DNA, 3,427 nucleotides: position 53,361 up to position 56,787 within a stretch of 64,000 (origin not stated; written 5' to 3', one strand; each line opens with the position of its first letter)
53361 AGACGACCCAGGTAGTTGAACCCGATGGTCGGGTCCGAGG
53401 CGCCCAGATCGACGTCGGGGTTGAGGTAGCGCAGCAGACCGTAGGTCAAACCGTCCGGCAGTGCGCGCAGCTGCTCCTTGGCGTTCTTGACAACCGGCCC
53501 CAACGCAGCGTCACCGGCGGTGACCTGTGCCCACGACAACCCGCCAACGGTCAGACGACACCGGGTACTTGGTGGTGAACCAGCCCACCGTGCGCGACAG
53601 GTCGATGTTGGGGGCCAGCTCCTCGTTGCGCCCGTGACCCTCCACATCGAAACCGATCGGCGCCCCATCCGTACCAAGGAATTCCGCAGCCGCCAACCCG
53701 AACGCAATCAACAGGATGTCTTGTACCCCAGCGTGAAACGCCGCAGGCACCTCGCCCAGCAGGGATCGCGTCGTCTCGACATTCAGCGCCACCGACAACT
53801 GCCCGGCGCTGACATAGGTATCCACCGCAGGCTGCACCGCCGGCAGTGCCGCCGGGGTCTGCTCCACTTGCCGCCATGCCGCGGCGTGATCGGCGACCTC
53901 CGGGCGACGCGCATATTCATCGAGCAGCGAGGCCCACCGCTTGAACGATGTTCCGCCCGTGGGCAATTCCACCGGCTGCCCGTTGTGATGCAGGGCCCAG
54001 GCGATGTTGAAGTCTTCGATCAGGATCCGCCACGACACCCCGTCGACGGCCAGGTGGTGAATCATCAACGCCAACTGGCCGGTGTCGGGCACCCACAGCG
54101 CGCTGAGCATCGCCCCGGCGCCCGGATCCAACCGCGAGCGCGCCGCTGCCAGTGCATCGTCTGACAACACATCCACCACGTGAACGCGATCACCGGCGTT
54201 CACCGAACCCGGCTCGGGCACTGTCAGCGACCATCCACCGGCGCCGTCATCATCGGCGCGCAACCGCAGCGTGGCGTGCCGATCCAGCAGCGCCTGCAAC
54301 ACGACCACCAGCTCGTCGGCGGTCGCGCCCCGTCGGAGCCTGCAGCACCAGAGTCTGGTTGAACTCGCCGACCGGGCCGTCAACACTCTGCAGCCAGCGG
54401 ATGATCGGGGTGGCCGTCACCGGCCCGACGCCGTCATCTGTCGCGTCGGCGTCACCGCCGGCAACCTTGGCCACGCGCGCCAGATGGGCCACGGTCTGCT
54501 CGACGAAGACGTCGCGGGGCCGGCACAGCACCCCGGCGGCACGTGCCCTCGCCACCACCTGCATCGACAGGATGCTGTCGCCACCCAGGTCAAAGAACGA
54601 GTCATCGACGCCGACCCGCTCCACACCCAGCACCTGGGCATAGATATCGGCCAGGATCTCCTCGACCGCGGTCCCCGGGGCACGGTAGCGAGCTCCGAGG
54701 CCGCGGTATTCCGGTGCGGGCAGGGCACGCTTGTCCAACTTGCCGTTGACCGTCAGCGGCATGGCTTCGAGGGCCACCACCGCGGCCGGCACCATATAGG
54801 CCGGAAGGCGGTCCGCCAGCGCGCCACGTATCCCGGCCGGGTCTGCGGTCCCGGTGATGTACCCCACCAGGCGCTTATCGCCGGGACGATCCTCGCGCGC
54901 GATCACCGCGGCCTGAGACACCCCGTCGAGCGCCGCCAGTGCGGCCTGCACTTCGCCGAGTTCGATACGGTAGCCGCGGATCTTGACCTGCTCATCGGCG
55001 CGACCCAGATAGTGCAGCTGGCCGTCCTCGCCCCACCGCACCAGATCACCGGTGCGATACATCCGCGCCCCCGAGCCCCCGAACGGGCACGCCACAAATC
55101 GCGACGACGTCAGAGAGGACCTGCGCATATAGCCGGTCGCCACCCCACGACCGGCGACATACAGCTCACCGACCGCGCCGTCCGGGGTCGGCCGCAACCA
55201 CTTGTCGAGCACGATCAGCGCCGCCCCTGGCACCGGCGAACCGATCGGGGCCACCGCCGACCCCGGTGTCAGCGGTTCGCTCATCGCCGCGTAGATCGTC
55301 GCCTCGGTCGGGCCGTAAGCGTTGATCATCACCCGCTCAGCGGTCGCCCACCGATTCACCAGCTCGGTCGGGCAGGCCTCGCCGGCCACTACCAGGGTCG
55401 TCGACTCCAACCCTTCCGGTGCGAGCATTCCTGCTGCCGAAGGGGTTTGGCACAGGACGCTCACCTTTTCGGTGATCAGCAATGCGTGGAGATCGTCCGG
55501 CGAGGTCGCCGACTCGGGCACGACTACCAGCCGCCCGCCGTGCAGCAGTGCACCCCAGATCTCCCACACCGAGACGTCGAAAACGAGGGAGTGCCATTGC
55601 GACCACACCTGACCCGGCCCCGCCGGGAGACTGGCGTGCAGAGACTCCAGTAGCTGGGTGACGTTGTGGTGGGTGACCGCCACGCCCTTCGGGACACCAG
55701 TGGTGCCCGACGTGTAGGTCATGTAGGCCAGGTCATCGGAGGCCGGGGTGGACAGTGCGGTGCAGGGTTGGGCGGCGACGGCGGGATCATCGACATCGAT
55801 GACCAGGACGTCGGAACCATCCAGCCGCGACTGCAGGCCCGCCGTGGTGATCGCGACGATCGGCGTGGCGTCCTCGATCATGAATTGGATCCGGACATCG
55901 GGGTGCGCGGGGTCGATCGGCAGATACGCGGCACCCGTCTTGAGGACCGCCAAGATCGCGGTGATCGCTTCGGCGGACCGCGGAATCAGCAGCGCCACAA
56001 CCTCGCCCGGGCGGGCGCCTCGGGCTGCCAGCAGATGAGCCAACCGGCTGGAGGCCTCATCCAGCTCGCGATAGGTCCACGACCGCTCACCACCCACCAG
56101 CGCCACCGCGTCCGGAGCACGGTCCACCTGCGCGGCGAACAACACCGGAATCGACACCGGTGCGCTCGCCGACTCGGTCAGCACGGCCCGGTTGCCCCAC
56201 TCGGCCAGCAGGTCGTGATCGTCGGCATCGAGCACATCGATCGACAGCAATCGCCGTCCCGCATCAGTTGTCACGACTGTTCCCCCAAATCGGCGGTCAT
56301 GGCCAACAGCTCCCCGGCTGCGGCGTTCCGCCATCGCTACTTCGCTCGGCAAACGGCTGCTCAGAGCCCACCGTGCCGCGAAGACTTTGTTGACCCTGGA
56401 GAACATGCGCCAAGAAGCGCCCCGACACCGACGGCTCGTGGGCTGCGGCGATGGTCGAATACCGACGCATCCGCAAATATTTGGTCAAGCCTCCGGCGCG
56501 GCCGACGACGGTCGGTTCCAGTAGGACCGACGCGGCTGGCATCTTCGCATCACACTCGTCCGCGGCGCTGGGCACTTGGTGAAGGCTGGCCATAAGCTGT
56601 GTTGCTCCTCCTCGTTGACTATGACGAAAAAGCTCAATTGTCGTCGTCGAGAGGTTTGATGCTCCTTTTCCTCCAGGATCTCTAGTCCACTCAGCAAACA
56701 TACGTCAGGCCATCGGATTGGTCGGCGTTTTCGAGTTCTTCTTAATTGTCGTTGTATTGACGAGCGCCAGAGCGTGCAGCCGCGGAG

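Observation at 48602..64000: Compact, rearranged glycopeptidolipid-type NRPS locus: two Mps2-like synthetases flanking gap, a TB8.4-like protein, a methyltransferase and an mbtH remnant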

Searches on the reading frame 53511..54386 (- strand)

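Call 5: search_protein_families(library=pfam, proteins=[window:53511-54386:-], max_evalue=0.01)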
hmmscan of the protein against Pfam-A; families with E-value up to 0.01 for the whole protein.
window:53511-54386:- (291 aa): 1 family
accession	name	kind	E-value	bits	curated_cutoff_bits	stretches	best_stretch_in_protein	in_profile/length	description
PF00668.25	Condensation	-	8.7e-28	97.6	30.6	1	16-279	34-302/456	Condensation domain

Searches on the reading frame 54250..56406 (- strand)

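Call 5: search_protein_families(library=pfam, proteins=[window:54250-56406:-], max_evalue=0.01)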
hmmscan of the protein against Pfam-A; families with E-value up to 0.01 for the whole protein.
window:54250-56406:- (718 aa): 3 families
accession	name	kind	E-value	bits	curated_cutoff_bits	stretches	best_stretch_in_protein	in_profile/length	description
PF00501.34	AMP-binding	-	1.4e-80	271.4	29.9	1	90-426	1-383/384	AMP-binding enzyme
PF00550.31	PP-binding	-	2.7e-11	44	20.8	1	585-644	3-65/67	Phosphopantetheine attachment site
PF13193.12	AMP-binding_C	-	7.2e-10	40.1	24.5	1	485-556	1-76/76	AMP-binding enzyme C-terminal domain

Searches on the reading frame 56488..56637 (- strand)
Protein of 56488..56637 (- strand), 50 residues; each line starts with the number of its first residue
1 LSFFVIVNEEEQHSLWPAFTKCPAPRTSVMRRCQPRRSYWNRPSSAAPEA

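Call 52: search_protein_families(library=ncbifam, proteins=[window:56488-56637:-], max_evalue=0.01)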
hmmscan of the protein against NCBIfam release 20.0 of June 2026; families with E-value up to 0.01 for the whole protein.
seq(50 aa): 0 families
